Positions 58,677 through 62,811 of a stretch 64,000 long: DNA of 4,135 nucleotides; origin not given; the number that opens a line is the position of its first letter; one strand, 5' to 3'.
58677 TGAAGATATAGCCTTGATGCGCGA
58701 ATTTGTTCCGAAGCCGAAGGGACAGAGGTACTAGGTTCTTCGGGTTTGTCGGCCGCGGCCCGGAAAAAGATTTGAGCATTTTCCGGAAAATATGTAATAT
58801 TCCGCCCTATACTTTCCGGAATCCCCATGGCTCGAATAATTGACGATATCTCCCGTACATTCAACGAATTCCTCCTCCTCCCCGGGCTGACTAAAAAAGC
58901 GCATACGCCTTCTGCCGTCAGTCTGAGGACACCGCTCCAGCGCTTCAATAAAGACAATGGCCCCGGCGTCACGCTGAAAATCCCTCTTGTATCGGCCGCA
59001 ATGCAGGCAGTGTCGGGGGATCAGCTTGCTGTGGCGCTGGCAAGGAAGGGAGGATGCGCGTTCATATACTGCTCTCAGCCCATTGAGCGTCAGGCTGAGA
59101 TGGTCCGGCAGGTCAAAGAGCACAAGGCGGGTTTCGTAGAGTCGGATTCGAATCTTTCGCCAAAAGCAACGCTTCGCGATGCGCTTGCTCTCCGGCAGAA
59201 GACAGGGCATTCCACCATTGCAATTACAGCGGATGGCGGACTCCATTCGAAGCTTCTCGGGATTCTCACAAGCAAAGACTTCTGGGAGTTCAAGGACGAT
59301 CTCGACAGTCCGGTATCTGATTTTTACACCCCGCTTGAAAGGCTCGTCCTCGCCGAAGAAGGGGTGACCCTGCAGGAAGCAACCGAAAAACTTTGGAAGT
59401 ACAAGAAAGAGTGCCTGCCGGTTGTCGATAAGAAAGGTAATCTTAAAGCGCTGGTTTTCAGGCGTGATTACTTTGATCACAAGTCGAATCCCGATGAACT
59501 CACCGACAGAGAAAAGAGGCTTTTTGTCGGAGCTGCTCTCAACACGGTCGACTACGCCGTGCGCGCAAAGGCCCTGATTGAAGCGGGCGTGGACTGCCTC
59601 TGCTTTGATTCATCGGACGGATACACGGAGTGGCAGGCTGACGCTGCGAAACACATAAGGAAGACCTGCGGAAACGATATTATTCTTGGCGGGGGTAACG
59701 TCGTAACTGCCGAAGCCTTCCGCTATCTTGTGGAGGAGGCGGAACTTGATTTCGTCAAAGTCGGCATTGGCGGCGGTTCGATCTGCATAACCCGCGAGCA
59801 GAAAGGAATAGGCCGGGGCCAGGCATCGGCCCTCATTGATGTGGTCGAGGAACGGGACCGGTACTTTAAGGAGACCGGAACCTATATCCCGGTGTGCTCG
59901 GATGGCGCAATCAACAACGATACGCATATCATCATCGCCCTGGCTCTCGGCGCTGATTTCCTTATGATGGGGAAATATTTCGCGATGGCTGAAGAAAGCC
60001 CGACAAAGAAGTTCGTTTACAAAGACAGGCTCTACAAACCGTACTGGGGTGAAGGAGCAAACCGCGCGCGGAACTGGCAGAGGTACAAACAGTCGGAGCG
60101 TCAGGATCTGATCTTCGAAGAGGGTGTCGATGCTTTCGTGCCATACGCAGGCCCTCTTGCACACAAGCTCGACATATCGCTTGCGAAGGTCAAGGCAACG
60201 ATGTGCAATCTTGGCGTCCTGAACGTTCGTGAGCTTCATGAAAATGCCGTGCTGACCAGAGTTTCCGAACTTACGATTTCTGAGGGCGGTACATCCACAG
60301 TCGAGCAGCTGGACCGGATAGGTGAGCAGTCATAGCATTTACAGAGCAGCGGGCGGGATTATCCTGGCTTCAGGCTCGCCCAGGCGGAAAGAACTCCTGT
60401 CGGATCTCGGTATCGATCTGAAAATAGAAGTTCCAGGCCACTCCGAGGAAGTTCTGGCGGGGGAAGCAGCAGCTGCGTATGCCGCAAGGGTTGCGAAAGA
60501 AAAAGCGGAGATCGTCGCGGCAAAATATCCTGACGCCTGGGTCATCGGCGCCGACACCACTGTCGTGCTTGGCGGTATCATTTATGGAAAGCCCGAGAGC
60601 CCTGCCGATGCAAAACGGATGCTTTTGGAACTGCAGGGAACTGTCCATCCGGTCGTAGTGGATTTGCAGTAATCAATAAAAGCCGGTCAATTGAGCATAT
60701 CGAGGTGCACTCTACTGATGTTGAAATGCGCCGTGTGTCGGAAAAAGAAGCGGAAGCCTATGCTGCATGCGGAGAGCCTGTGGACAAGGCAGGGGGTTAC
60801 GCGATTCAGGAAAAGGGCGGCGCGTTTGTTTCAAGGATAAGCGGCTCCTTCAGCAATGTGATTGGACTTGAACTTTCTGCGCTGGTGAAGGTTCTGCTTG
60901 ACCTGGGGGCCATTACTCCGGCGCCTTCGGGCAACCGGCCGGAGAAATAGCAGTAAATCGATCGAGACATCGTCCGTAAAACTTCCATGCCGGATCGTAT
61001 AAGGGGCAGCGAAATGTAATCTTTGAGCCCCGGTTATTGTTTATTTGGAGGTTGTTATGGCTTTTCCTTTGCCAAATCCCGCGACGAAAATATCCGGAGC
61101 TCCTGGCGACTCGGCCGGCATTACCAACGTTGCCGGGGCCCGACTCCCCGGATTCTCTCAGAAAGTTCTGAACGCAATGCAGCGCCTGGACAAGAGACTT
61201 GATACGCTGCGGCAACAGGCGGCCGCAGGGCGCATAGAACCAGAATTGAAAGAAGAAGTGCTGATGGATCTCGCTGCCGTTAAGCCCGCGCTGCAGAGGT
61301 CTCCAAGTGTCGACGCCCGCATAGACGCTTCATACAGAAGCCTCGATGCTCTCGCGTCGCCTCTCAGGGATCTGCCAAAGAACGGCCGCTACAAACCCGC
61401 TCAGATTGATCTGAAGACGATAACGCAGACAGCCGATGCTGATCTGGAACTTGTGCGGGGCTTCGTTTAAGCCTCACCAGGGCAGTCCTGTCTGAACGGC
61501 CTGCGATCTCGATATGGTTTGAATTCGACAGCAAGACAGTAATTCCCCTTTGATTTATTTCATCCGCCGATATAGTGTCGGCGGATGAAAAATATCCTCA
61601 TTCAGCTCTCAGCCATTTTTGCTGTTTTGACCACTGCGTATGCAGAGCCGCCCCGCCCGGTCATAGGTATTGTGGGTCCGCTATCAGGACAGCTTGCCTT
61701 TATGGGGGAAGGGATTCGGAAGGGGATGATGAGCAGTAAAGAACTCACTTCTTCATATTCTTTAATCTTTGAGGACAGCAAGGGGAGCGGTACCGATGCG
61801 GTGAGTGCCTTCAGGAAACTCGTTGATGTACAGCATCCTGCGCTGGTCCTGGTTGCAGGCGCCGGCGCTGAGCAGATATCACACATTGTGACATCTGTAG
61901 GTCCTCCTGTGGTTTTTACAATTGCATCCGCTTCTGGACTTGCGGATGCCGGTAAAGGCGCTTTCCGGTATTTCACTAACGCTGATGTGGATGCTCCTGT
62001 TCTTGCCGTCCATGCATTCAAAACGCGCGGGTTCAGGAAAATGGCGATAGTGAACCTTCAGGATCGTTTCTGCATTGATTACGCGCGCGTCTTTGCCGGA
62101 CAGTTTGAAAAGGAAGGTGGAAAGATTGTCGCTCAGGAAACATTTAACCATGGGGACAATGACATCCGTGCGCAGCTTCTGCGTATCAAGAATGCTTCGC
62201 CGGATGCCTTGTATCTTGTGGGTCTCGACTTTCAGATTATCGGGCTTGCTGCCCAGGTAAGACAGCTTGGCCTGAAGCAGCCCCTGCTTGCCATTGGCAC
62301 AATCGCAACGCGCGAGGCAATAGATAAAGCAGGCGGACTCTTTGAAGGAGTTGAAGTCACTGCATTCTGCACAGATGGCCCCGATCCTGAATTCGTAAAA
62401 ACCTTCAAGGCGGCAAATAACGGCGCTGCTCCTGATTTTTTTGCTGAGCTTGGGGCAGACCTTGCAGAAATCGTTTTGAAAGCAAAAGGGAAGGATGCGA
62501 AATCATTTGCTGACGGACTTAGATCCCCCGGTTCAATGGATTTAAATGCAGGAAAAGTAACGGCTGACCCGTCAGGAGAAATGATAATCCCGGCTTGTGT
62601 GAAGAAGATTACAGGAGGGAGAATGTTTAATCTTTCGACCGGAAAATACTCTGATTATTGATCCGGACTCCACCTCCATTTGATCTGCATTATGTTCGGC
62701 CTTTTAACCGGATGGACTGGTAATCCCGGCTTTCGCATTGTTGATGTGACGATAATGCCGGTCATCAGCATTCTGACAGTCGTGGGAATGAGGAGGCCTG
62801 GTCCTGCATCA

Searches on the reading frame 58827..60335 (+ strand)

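Call 45: search_protein_families(library=pfam, proteins=[window:58827-60335:+], max_evalue=0.0001)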
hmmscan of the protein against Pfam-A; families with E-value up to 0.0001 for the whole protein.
window:58827-60335:+ (502 aa): 4 families
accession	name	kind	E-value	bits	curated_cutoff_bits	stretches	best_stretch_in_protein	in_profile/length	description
PF00478.31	IMPDH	-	5.6e-97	325.3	25.6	1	11-488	3-343/345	IMP dehydrogenase / GMP reductase domain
PF01070.24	FMN_dh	-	6.7e-06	25.8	24.9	1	348-388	268-308/350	FMN-dependent dehydrogenase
PF03060.21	NMO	-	5.3e-05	23.2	28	0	337-398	185-238/331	Nitronate monooxygenase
PF00571.33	CBS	-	5.8e-05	23.8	24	0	171-215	7-51/57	CBS domain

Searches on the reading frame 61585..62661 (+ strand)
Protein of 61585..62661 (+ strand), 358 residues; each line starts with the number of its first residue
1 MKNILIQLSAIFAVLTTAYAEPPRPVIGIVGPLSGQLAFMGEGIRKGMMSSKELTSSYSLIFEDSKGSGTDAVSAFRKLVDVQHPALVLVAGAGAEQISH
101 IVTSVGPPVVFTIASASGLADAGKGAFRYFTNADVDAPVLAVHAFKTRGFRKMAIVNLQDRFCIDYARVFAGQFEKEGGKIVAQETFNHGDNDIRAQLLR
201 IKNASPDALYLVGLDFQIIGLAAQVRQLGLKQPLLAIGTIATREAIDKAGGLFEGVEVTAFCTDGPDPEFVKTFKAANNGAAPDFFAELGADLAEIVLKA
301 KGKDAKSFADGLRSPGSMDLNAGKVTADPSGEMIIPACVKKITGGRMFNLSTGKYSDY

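Call 45: search_protein_families(library=pfam, proteins=[window:61585-62661:+], max_evalue=0.0001)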
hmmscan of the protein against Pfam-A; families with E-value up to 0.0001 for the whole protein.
window:61585-62661:+ (358 aa): 1 family
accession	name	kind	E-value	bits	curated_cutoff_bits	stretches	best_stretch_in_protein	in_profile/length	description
PF13458.12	Peripla_BP_6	-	1e-28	101.4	31.7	1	27-324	4-319/343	Periplasmic binding protein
